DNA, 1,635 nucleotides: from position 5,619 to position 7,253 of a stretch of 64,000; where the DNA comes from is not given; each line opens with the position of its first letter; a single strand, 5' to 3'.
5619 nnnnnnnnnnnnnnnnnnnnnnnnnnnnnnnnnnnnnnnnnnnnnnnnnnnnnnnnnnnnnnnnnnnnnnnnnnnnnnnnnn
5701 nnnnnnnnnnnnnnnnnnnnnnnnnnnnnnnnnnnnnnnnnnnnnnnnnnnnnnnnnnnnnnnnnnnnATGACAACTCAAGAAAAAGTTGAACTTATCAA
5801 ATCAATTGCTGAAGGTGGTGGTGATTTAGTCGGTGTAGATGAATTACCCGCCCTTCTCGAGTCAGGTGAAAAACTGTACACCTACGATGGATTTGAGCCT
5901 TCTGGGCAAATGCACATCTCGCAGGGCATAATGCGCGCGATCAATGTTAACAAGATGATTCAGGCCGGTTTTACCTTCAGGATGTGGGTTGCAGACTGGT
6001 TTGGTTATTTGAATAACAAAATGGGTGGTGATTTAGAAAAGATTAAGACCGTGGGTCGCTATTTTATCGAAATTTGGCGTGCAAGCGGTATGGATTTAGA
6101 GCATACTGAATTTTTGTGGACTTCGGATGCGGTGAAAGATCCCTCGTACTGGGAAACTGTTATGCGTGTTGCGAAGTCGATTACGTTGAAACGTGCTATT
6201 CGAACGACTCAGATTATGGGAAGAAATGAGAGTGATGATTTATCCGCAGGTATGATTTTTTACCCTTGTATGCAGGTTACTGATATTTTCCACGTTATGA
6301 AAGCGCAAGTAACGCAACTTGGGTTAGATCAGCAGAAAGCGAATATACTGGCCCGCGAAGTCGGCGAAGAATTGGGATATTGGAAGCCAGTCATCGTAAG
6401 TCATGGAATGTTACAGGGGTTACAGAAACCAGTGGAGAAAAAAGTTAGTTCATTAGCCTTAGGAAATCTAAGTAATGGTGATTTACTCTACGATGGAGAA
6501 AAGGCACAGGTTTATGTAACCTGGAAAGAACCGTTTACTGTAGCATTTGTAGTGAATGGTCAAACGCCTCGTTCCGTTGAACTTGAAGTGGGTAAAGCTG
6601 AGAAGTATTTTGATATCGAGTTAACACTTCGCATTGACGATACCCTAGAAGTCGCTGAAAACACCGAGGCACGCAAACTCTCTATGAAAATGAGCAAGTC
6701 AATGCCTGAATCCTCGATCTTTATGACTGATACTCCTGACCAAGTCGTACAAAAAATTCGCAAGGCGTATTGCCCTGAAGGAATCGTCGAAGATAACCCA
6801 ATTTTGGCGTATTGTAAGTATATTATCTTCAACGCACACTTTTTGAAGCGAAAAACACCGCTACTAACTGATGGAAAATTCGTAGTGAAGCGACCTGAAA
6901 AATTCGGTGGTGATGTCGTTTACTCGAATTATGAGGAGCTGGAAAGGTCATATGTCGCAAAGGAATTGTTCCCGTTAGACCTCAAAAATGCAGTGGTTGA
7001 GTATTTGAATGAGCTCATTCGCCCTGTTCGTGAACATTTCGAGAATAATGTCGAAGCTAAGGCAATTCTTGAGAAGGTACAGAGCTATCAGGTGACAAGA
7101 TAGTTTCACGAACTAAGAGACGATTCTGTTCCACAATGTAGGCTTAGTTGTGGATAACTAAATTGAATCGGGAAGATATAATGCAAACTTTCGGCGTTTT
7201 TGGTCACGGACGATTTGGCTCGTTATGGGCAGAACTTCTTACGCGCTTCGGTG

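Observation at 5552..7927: T-box leader controlling an archaeal-type tyrS-tyrA operon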

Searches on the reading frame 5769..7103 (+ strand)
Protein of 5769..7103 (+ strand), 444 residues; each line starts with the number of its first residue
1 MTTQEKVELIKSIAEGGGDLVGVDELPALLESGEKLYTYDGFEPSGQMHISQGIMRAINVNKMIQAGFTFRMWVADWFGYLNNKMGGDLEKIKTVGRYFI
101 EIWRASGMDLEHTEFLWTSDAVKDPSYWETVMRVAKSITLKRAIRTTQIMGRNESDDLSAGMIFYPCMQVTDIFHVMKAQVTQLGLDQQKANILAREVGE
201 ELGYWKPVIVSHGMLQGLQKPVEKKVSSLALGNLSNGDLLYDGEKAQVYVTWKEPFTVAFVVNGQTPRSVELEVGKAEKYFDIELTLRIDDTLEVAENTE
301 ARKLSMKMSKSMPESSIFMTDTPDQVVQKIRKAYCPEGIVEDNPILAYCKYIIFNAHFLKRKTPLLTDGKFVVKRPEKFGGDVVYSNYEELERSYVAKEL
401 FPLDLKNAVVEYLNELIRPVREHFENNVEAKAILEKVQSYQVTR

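Call 5: search_protein_families(library=pfam, proteins=[window:5769-7103:+])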
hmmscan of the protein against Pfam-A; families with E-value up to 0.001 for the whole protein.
window:5769-7103:+ (444 aa): 1 family
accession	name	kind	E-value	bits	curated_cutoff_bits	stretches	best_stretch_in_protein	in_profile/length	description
PF00579.31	tRNA-synt_1b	-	1.1e-42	146.9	21.1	2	34-250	4-219/292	tRNA synthetases class I (W and Y)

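Call 6: search_protein_families(library=ncbifam, proteins=[window:5769-7103:+])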
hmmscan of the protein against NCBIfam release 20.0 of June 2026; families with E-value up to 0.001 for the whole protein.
window:5769-7103:+ (444 aa): 8 families
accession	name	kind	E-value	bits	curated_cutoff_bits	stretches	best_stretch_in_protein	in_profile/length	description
NF006330.0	PRK08560.1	equivalog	1.2e-96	323.8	220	2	3-227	3-224/342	tyrosine--tRNA ligase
TIGR00233.1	trpS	equivalog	9.6e-27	94.1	176.75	2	36-228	3-195/328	tryptophan--tRNA ligase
TIGR00234.1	tyrS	equivalog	5.7e-23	81.6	113.8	2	25-195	25-202/406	tyrosine--tRNA ligase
NF008924.0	PRK12285.1-1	equivalog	7.2e-18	65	644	1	31-228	69-258/381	tryptophan--tRNA ligase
NF008927.0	PRK12285.1-4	equivalog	5.6e-17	61.8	478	1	28-228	66-262/385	tryptophan--tRNA ligase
NF008925.0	PRK12285.1-2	equivalog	1.1e-15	57.5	451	1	28-219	55-247/365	tryptophan--tRNA ligase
NF008926.0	PRK12285.1-3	equivalog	1.3e-05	24.3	320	0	307-334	317-344/429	tryptophan--tRNA ligase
NF008923.0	PRK12284.1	equivalog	0.00024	20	597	0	101-201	66-171/431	tryptophan--tRNA ligase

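Call 12: find_homologous_proteins(query=window:5769-7103:+, max_evalue=1e-20)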
Query window:5769-7103:+ (444 aa): 4284 proteins with E <= 1e-20 among 8000 candidates; the best 120 are listed.
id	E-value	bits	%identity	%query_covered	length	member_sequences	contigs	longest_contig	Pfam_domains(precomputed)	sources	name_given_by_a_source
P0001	2.3e-297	1003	100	100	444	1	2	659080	PF00579.32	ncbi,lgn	-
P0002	7.7e-243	824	80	100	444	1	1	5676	PF00579.32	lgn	-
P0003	5.2e-232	788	78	100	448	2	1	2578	PF00579.32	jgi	jgi:tyrosyl-tRNA synthetase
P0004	7.5e-221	751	75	100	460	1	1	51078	PF00579.32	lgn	-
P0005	8.5e-202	689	68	100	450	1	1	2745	PF00579.32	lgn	-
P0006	3.1e-200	683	69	100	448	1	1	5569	PF00579.32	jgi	jgi:tyrosyl-tRNA synthetase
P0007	1.4e-198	678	67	100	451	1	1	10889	PF00579.32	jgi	-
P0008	8.4e-197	672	67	100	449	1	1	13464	PF00579.32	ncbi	-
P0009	5.0e-196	670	66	100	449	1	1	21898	PF00579.32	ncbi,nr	ncbi:hypothetical protein IT418_03995 [bacterium]|nr:hypothetical protein [bacterium]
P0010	2.8e-195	667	64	100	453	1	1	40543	PF00579.32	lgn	-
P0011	3.5e-195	667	64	100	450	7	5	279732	PF00579.32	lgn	-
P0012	4.0e-195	667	66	100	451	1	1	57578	PF00579.32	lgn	-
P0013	5.6e-194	663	65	100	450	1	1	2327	PF00579.32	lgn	-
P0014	4.6e-193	660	65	100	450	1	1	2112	PF00579.32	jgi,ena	-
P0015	1.7e-192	658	66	100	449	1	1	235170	PF00579.32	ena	-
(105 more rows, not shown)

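Call 16: find_related_loci(query=A1, collection=genome_contigs, flank=4000)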
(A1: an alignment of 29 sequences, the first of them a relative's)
Query A1 (444 aa) in genome_contigs; peptide patterns used: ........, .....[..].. (x = any residue, [..] = any of these).
110 stretches matched a pattern; 96 encode a relative of the query (tblastn E <= 1e-3); the best 80 are kept; 80 distinct loci.
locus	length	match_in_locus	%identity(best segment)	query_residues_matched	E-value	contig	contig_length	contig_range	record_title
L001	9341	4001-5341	65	1-444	0e+0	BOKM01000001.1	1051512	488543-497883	Patescibacteria group bacterium BroJett019 DNA, sequence1, whole genome shotgun sequence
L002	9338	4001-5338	66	1-444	0e+0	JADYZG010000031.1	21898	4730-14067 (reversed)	MAG: bacterium isolate SJ560 c_000001800328, whole genome shotgun sequence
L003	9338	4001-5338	65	1-444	0e+0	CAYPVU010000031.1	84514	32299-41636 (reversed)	MAG TPA_asm: uncultured Candidatus Saccharibacteria bacterium isolate binchicken_co23_219 genome assembly, contig: k141_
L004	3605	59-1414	64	1-444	0e+0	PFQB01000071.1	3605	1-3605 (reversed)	MAG: Candidatus Dojkabacteria bacterium CG_4_10_14_0_2_um_filter_Dojkabacteria_WS6_41_15 isolate CG_4_10_14_0_2_um_filte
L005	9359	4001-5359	63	1-444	0e+0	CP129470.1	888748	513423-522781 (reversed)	MAG: Candidatus Dojkabacteria bacterium isolate cMAG.26 chromosome, complete genome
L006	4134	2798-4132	63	1-443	0e+0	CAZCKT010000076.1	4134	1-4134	MAG TPA_asm: uncultured Candidatus Saccharibacteria bacterium isolate SRP298887_co1_119 genome assembly, contig: NODE_28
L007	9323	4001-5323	63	4-444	0e+0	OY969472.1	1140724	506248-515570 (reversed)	MAG: uncultured bacterium isolate MFD02416.bin.c.3 genome assembly, chromosome: 1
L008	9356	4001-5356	57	4-444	6e-175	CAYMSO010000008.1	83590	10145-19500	MAG TPA_asm: uncultured Candidatus Saccharibacteria bacterium isolate binchicken_co130_46 genome assembly, contig: NODE_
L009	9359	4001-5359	59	4-444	1e-173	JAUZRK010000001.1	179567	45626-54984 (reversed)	MAG: Candidatus Dojkabacteria bacterium isolate GS19_ROV17_BS05-AMOR20_M0215 AMOR20_M0215_contig1, whole genome shotgun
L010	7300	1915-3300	57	4-444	2e-168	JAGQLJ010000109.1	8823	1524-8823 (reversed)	MAG: Candidatus Dojkabacteria bacterium isolate HKST-UBA13 2012-05-30_1_(paired)_contig_437709, whole genome shotgun seq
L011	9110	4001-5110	57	4-444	1e-158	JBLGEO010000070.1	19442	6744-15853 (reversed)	MAG: Candidatus Dojkabacteria bacterium isolate cluster3_bin.91 cluster3_bin.91_NODE_10000, whole genome shotgun sequenc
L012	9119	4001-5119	57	1-444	7e-159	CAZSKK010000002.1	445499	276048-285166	MAG TPA_asm: uncultured Candidatus Saccharibacteria bacterium isolate binchicken_co130_48 genome assembly, contig: NODE_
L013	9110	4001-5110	56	4-444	6e-155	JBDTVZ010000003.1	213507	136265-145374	MAG: Candidatus Dojkabacteria bacterium isolate cluster3_bin.8 NODE_49_length_213507_cov_12.071313, whole genome shotgun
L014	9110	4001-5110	54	4-444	6e-154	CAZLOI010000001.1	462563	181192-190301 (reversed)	MAG TPA_asm: uncultured Candidatus Saccharibacteria bacterium isolate binchicken_co179_42 genome assembly, contig: NODE_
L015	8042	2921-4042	52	1-444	2e-144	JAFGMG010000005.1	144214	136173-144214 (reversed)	MAG: Candidatus Dojkabacteria bacterium isolate Zod_Metabat.46 k87_1481395, whole genome shotgun sequence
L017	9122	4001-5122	52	1-444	2e-137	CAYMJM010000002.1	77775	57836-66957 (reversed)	MAG TPA_asm: uncultured Candidatus Saccharibacteria bacterium isolate binchicken_co173_429 genome assembly, contig: NODE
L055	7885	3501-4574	56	1-444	1e-87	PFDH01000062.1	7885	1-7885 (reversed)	MAG: Candidatus Pacebacteria bacterium CG10_big_fil_rev_8_21_14_0_10_44_11 CG10_8_21_14_0.10_scaffold_10600_c, whole gen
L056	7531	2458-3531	56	1-444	3e-87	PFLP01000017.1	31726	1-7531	MAG: Candidatus Pacebacteria bacterium CG_4_10_14_0_8_um_filter_42_14 CG_4_10_14_0.8_um_filter_scaffold_598_c, whole gen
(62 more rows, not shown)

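Call 20: find_encoding_contigs(protein=P0001, flank=3000, max_places=3)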
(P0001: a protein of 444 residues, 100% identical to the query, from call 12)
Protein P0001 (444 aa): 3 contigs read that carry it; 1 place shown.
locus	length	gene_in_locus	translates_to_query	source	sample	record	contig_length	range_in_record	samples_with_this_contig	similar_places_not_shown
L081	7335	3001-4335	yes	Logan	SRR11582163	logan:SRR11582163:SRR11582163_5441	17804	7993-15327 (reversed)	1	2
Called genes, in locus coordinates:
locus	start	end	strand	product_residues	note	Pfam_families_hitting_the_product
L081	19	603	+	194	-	-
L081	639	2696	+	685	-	PF00270:DEAD (weak), PF04851:ResIII, PF17757:UvrB_inter, PF27431:UvrB_3rd, PF00271:Helicase_C, PF12344:UvrB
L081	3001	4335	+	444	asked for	PF00579:tRNA-synt_1b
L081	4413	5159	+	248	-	PF02153:PDH_N, PF26213:TYRAAT1_C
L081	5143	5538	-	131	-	PF00903:Glyoxalase (weak)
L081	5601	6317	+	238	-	PF24038:DUF7347 (weak), PF00293:NUDIX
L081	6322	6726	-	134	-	-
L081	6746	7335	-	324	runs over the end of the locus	PF00005:ABC_tran, PF13304:AAA_21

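Call 21: find_encoding_contigs(protein=P0002, flank=3000, max_places=3)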
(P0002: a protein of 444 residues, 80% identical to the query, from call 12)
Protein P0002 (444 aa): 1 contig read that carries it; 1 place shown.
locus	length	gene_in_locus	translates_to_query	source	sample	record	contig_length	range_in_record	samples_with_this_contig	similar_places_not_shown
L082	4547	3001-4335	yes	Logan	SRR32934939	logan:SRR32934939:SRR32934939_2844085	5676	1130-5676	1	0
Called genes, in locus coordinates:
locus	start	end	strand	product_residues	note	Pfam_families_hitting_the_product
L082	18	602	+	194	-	-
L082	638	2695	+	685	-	PF00270:DEAD (weak), PF04851:ResIII, PF17757:UvrB_inter, PF27431:UvrB_3rd, PF00271:Helicase_C, PF12344:UvrB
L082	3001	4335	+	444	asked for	PF00579:tRNA-synt_1b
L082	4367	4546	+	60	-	?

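Call 22: find_encoding_contigs(protein=P0004, flank=3000, max_places=3)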
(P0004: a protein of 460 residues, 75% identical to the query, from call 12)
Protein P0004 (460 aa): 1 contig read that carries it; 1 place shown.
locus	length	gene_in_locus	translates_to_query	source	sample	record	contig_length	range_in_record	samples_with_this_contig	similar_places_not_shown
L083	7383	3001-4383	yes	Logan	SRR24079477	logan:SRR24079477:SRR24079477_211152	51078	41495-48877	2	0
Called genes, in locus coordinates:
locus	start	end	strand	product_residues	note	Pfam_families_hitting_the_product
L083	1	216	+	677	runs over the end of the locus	PF00270:DEAD (weak), PF04851:ResIII, PF17757:UvrB_inter, PF27431:UvrB_3rd, PF00271:Helicase_C, PF12344:UvrB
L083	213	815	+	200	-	-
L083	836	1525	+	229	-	PF10646:Germane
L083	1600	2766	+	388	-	-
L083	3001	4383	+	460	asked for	PF00579:tRNA-synt_1b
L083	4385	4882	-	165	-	-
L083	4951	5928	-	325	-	PF00005:ABC_tran, PF13304:AAA_21 (weak)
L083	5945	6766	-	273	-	PF06182:ABC2_membrane_6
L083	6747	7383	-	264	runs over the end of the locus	PF06182:ABC2_membrane_6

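Call 29: find_encoding_contigs(protein=P0003, flank=2000, max_places=2)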
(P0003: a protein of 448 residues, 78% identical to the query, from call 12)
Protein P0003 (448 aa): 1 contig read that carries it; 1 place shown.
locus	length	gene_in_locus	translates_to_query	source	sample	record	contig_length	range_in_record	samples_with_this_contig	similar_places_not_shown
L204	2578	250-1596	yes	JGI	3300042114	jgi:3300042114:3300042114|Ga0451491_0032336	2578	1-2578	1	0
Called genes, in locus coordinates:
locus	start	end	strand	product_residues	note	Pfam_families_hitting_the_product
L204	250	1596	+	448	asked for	PF00579:tRNA-synt_1b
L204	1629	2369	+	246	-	PF03807:F420_oxidored (weak), PF02153:PDH_N, PF26213:TYRAAT1_C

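Call 30: find_encoding_contigs(protein=P0005, flank=2000, max_places=2)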
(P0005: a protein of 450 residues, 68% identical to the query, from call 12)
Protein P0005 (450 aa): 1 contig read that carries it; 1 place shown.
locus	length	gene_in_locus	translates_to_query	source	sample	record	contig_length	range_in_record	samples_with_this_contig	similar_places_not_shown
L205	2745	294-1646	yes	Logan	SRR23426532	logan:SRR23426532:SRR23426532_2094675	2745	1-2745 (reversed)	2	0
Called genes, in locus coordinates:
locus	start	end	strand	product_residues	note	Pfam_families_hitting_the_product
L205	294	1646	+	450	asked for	PF00579:tRNA-synt_1b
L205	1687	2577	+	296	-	-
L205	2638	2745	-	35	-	?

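Call 31: find_encoding_contigs(protein=P0006, flank=2000, max_places=2)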
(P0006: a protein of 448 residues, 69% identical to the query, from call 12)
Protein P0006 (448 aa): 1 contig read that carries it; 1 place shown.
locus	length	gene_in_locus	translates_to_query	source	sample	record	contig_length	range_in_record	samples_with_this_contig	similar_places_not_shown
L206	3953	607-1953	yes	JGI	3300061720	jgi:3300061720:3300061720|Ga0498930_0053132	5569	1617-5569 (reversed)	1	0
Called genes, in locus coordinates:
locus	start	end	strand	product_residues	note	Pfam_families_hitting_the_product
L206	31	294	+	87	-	-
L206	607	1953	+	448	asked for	PF00579:tRNA-synt_1b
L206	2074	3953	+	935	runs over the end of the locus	-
